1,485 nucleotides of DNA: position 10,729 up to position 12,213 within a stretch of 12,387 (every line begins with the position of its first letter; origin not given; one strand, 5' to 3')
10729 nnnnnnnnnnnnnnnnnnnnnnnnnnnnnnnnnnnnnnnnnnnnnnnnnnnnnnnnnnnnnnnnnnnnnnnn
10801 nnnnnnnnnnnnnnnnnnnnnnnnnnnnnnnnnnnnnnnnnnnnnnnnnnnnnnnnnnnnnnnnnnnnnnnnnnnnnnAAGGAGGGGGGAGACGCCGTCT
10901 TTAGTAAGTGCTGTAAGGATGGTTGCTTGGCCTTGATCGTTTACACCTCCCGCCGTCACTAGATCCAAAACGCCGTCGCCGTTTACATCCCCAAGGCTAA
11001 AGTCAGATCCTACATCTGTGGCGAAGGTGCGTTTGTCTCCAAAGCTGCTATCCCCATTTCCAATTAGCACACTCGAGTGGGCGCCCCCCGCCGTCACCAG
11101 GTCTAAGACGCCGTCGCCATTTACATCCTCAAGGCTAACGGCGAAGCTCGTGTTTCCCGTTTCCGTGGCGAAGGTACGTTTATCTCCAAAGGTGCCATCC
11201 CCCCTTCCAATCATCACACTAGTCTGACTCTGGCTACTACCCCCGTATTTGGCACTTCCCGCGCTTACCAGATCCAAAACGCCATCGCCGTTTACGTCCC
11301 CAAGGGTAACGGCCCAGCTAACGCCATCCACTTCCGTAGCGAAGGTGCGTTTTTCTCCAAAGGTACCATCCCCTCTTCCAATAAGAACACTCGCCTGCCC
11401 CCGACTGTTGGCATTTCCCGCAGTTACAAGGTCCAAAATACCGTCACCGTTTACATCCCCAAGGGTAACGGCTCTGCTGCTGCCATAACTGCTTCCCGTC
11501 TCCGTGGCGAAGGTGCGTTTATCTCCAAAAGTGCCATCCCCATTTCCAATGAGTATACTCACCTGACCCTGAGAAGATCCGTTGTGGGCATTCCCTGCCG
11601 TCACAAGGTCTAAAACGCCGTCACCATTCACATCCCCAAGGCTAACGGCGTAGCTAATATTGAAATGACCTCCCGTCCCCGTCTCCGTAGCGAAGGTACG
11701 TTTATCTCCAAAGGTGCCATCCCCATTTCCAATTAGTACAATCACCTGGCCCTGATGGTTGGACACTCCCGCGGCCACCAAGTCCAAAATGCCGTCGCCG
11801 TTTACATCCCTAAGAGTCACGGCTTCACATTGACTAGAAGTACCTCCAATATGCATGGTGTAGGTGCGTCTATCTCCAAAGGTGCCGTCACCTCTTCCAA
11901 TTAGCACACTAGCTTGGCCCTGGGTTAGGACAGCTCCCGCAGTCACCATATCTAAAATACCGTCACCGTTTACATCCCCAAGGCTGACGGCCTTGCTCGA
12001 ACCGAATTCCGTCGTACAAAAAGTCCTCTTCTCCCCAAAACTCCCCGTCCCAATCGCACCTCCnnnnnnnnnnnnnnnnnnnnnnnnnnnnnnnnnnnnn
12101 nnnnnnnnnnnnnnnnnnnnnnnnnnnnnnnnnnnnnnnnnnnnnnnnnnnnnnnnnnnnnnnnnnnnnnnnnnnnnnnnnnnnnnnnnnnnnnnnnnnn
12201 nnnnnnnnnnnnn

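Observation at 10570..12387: Flagellin with an integrin-like FG-GAP beta-propeller in place of the D2/D3 hypervariable domain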

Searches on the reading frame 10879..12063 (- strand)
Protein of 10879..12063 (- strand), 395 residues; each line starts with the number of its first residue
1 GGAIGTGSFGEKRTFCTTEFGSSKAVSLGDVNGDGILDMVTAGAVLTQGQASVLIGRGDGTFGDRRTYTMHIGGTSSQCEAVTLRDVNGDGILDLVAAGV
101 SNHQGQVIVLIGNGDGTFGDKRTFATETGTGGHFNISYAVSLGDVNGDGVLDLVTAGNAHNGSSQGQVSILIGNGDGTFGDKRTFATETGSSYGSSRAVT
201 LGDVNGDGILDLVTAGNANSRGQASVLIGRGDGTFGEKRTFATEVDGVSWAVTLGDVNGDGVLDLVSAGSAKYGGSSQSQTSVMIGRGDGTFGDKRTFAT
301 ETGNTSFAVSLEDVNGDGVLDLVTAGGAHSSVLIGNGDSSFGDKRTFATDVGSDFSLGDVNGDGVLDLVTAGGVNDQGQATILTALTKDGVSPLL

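Call 33: search_solved_structures(query=window:10879-12063:-, max_evalue=0.01)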
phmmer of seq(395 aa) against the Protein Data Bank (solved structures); distinct sequences matched with E-value up to 0.01: 19.
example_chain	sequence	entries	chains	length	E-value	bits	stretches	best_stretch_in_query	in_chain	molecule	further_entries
5mb4_A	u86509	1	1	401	2.8e-08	36.2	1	48-304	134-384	GlcNAc specific lectin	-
4tqj_A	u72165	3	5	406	2.4e-07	33.1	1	46-299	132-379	Lectin 2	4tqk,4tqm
1tye_A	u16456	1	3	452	0.00015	23.9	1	82-216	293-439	Integrin alpha-IIb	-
7td8_A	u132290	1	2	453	0.00035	22.7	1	82-216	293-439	Integrin alpha-IIb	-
2vc2_A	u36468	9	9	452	0.00036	22.7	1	82-216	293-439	INTEGRIN ALPHA-IIB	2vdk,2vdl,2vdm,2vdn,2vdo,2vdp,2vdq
3fcu_A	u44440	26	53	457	0.00036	22.7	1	82-216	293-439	Integrin, alpha 2b | Integrin alpha-IIb | Integrin alphaIIB beta3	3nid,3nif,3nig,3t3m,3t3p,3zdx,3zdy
4z7q_A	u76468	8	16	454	0.00036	22.7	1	82-216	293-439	Integrin alpha-IIb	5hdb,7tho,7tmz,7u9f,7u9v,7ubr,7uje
4z7n_A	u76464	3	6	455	0.00037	22.6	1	81-216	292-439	Integrin alpha-IIb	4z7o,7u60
9ind_A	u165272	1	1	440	0.00039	22.6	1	136-280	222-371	Integrin alpha-V heavy chain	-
9e8b_A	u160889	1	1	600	0.00076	21.6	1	82-216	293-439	Integrin alpha-IIb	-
8t2u_A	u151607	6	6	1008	0.0017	20.4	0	82-216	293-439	Integrin alpha-IIb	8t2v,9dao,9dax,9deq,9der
9td2_A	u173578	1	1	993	0.0017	20.4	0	81-216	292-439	Integrin alpha-IIb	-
11yb_A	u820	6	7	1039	0.0019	20.3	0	82-216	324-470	Integrin alpha-IIb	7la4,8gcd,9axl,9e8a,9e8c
8gce_A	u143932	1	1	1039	0.0019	20.3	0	82-216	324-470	Integrin alpha-IIb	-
3fcs_A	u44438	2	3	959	0.0019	20.3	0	82-216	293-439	Integrin, alpha 2b | Integrin alpha-IIb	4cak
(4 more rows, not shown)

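Call 61: search_solved_structures(query=window:10879-12063:-, max_evalue=0.00001, show_alignments=1)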
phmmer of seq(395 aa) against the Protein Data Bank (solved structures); distinct sequences matched with E-value up to 0.00001: 2.
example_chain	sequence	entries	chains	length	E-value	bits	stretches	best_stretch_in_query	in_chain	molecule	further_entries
5mb4_A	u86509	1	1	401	2.8e-08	36.2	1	48-304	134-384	GlcNAc specific lectin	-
4tqj_A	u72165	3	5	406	2.4e-07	33.1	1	46-299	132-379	Lectin 2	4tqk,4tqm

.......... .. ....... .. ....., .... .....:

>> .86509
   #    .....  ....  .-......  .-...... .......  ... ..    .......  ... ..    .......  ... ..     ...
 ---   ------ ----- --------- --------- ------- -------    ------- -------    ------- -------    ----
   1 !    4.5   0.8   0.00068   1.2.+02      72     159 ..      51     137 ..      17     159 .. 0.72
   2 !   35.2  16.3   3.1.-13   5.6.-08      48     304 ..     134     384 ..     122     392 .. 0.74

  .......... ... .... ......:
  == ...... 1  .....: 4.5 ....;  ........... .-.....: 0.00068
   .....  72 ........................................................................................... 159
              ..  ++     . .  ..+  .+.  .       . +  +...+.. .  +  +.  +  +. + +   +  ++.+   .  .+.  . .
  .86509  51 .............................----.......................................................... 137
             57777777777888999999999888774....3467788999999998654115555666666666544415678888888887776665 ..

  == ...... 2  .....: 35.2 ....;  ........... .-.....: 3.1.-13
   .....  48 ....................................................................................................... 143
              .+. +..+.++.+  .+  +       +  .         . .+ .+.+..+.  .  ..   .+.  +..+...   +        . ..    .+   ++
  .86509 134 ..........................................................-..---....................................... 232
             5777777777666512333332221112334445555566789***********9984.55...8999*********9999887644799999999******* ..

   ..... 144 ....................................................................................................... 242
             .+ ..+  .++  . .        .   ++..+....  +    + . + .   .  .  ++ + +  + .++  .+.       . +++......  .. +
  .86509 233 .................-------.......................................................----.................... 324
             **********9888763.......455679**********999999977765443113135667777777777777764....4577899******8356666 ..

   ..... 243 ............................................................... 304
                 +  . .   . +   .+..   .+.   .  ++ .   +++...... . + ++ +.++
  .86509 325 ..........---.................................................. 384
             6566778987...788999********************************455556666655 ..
